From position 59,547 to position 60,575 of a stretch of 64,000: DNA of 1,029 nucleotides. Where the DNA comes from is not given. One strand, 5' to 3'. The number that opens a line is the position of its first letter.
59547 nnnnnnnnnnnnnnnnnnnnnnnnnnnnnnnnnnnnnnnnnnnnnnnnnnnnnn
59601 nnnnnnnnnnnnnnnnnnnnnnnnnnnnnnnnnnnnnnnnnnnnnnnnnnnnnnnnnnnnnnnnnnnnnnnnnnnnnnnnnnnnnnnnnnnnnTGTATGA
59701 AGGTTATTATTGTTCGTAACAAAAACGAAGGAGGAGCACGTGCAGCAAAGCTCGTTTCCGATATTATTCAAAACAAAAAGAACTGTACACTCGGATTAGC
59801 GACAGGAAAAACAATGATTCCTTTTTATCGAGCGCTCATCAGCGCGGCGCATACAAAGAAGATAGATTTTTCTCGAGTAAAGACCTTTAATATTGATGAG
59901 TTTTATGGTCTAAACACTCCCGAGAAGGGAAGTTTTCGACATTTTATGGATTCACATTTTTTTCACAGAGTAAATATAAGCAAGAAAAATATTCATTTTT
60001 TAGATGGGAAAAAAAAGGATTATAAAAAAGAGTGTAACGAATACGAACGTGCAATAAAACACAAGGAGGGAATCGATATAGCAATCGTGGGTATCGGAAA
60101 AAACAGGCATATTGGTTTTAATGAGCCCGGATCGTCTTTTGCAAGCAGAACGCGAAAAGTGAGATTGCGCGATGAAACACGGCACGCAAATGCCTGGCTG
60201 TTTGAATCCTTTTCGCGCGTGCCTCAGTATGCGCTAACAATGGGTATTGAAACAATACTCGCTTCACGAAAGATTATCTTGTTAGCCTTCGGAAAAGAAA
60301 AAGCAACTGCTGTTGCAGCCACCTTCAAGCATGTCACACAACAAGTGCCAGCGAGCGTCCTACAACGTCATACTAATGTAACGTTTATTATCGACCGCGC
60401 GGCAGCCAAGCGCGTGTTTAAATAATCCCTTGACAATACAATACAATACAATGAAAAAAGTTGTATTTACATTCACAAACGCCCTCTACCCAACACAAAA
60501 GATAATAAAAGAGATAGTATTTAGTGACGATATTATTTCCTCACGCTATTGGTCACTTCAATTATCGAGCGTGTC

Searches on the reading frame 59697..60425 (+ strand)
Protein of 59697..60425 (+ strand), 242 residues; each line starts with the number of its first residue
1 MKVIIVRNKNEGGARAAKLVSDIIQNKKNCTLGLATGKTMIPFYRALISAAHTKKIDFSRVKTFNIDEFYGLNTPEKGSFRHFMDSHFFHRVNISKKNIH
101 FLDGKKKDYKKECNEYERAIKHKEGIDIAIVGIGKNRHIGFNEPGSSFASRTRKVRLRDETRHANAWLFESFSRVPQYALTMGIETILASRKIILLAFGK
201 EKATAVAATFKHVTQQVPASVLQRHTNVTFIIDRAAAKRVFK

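Call 61: search_protein_families(library=pfam, proteins=[window:59697-60425:+], max_evalue=0.001)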
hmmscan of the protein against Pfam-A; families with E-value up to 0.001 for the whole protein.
window:59697-60425:+ (242 aa): 2 families
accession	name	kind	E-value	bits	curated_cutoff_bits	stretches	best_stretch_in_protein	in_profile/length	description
PF01182.26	Glucosamine_iso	-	3.8e-24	86.2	27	1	14-227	12-221/225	Glucosamine-6-phosphate isomerases/6-phosphogluconolactonase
PF04198.19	Sugar-bind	-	4.4e-05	23.3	27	0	180-212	207-239/257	Putative sugar-binding domain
